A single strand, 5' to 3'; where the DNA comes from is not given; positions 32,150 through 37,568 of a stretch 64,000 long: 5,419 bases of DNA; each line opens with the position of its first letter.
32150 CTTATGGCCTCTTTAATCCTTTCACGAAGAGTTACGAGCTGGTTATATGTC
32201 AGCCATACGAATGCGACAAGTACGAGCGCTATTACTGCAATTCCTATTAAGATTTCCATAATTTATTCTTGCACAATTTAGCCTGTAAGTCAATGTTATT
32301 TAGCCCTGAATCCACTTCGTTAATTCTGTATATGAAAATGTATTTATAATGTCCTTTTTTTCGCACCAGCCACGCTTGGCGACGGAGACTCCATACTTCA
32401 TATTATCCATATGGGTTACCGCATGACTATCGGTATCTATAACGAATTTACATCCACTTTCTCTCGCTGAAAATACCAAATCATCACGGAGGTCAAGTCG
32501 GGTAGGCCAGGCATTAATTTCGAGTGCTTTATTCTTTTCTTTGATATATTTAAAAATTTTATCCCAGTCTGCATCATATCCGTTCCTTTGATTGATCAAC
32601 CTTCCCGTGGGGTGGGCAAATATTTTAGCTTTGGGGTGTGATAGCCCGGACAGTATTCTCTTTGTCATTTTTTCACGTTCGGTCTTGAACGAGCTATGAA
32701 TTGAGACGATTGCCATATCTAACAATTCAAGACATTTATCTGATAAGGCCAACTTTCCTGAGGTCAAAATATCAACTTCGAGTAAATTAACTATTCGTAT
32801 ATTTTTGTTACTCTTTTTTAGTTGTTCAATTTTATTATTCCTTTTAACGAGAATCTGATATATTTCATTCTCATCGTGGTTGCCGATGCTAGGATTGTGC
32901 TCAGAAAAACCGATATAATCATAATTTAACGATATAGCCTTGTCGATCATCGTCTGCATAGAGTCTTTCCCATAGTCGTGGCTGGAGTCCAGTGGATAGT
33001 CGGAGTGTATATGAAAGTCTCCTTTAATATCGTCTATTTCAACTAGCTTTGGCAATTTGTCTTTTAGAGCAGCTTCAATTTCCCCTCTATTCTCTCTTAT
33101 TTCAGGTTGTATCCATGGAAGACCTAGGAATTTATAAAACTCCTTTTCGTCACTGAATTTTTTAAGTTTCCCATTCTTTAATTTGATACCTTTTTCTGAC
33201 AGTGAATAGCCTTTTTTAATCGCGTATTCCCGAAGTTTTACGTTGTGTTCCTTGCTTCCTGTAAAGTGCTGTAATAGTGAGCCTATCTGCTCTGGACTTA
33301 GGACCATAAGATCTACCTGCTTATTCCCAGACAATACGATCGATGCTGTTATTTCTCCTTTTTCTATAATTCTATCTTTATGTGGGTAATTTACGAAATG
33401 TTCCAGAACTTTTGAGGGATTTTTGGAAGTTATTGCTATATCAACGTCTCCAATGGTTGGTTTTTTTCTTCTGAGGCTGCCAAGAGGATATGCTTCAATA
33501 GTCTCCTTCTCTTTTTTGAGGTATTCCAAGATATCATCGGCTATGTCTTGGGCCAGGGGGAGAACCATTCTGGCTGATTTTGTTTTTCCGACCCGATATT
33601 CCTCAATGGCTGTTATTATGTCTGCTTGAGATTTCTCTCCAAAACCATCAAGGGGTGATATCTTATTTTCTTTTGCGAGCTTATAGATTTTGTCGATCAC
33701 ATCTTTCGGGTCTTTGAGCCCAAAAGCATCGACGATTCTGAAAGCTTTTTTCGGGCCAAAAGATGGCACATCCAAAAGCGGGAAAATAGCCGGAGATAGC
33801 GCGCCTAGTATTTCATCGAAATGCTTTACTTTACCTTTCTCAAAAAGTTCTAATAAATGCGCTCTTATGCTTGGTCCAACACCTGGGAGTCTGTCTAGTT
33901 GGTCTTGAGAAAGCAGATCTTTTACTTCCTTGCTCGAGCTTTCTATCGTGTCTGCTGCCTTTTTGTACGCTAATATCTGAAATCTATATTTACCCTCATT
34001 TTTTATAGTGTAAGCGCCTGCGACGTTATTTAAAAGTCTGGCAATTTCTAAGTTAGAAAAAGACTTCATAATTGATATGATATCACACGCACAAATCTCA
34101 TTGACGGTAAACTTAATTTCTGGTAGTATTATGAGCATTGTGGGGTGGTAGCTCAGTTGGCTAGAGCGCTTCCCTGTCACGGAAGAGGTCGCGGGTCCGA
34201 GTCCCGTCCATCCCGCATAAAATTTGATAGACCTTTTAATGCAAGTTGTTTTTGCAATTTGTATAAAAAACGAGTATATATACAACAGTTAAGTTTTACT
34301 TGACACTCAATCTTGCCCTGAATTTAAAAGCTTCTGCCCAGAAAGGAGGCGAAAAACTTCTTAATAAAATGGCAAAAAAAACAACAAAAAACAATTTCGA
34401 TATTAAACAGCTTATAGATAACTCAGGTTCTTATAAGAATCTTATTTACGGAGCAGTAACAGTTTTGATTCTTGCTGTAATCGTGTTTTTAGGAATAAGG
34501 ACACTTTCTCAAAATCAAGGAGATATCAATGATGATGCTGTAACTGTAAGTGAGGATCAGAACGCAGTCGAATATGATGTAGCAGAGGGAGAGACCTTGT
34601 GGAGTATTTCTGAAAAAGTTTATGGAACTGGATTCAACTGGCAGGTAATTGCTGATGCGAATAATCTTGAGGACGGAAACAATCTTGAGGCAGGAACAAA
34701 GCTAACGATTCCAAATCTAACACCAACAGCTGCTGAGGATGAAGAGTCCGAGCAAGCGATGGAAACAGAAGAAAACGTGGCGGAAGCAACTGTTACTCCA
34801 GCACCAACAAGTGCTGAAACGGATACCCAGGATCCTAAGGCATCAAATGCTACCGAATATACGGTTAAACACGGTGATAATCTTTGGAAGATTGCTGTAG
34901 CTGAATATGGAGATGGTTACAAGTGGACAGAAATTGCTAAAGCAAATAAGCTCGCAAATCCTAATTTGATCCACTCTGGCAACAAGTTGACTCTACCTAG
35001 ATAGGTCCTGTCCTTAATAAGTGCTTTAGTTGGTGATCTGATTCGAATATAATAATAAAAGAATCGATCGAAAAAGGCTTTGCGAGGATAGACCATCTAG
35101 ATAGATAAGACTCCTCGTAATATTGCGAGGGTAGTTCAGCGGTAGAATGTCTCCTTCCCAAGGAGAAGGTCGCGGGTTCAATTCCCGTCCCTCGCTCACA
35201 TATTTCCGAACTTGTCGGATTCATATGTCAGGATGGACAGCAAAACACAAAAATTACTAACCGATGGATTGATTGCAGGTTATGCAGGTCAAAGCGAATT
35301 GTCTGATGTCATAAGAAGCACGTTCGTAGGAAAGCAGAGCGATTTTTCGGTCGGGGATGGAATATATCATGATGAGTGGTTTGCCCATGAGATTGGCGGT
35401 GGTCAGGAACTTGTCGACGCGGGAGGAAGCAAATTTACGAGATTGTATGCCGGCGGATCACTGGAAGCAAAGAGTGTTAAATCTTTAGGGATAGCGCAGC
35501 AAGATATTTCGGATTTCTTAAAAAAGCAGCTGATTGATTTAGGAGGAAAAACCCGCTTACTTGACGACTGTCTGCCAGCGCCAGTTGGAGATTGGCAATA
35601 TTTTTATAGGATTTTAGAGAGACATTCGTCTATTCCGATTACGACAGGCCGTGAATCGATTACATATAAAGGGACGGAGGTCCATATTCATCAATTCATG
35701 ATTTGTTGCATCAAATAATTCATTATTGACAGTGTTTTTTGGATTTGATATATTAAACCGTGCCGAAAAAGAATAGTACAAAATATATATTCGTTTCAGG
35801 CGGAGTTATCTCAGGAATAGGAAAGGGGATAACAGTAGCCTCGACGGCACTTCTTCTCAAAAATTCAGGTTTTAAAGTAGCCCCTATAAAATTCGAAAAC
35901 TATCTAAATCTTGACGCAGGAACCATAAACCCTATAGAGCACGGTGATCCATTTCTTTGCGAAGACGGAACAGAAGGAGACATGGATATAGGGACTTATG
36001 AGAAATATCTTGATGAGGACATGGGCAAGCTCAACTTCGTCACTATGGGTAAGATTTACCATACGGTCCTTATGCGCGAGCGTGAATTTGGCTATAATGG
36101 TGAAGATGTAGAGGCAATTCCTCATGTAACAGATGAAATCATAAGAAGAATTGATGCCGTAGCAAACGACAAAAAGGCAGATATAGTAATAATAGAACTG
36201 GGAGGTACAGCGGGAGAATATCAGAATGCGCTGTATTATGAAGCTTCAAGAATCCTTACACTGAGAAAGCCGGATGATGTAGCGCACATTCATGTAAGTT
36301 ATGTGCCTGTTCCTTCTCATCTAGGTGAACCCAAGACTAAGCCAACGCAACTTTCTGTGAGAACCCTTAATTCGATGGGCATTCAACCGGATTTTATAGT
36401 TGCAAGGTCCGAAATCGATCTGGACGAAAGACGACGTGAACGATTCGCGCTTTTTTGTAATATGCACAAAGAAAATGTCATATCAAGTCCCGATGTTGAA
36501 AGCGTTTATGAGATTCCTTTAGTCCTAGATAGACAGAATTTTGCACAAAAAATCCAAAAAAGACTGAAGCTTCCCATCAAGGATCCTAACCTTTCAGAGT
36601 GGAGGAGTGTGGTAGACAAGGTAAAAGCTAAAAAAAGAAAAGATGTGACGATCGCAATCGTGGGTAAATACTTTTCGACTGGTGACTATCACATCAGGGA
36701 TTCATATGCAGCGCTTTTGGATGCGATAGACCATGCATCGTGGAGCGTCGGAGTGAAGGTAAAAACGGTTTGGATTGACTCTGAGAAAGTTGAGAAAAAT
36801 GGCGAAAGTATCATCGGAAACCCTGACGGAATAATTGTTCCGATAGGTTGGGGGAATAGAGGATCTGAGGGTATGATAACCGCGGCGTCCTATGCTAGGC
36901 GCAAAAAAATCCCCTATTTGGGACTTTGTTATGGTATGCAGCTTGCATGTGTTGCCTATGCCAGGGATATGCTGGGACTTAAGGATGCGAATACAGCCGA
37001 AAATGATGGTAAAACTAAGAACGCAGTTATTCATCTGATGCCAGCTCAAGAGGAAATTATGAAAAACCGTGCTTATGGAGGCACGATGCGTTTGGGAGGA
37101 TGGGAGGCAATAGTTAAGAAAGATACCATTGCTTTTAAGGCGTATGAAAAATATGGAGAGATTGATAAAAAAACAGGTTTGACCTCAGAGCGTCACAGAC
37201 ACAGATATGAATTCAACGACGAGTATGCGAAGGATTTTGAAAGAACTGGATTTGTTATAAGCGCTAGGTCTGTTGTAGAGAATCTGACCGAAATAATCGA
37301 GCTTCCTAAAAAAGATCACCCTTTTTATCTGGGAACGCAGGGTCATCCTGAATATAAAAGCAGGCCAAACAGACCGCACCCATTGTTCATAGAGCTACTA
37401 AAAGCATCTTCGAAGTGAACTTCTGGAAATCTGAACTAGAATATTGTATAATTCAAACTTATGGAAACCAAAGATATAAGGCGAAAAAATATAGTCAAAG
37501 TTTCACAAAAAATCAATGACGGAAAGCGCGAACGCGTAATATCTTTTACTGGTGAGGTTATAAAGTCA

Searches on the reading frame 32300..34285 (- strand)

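Call 9: search_protein_families(library=pfam, proteins=[window:32300-34285:-], max_evalue=0.001)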
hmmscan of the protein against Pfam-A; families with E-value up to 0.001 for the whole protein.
window:32300-34285:- (661 aa): 5 families
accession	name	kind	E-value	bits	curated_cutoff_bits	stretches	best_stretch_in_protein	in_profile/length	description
PF14791.11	DNA_pol_B_thumb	-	8.2e-23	80.5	25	1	338-398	2-63/63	DNA polymerase beta thumb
PF14716.13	HHH_8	-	2.5e-12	47.4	30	1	78-152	3-72/73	Helix-hairpin-helix domain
PF02811.25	PHP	-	1.2e-08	35.9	26.4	1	423-591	1-162/164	PHP domain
PF14792.12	DNA_pol_B_palm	-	7.5e-05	23.4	25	1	247-293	9-55/113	DNA polymerase beta palm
PF14520.12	HHH_5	-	0.00056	20.8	27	0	170-227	4-55/57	Helix-hairpin-helix domain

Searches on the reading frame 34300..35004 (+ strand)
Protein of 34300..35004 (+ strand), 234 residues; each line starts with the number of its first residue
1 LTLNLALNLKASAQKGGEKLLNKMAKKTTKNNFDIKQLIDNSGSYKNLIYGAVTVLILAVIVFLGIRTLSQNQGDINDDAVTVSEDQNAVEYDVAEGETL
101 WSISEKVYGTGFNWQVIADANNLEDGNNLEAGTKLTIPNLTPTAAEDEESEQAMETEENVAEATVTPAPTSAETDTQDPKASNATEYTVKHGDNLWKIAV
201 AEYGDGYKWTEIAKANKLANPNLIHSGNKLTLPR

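Call 9: search_protein_families(library=pfam, proteins=[window:34300-35004:+], max_evalue=0.001)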
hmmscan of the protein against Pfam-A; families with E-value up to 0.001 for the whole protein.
window:34300-35004:+ (234 aa): 4 families
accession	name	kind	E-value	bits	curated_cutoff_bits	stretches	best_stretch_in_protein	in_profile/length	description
PF01476.26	LysM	-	1e-22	80.2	20.9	2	92-138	1-43/43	LysM domain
PF23457.1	LysM2_NFP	-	9.2e-12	45.3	36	2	90-138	6-54/56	NFP LysM2 domain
PF23472.1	LysM2_CERK1_LYK3_4_5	-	5.4e-07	29.9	27.4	0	87-138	3-54/56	LYK3/4/5 LysM2 domain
PF05489.18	Phage_tail_X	-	0.00049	20.1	22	0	95-144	6-58/60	Phage Tail Protein X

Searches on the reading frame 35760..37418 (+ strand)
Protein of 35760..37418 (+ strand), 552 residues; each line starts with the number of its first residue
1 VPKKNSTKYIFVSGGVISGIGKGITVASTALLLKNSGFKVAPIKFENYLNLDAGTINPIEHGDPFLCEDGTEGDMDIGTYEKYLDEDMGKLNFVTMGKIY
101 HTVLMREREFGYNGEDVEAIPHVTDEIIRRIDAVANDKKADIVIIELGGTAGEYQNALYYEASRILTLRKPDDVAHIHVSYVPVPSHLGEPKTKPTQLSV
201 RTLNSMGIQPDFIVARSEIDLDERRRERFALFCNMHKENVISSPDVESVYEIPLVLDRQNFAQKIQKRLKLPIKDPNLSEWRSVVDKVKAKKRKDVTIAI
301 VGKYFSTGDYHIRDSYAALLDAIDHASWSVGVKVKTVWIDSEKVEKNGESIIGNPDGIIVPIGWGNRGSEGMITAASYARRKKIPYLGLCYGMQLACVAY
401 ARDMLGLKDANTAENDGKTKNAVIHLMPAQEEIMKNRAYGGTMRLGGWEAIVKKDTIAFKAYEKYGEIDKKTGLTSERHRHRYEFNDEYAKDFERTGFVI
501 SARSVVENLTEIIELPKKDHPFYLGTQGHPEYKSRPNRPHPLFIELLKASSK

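Call 9: search_protein_families(library=pfam, proteins=[window:35760-37418:+], max_evalue=0.001)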
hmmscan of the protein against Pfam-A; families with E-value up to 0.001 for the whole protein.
window:35760-37418:+ (552 aa): 2 families
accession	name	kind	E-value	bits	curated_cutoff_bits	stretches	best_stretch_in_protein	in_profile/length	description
PF06418.20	CTP_synth_N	-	8.8e-95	317.5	26.1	1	8-271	1-265/265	CTP synthase N-terminus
PF00117.34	GATase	-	1.3e-30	106.9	22.8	1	312-548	2-189/190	Glutamine amidotransferase class-I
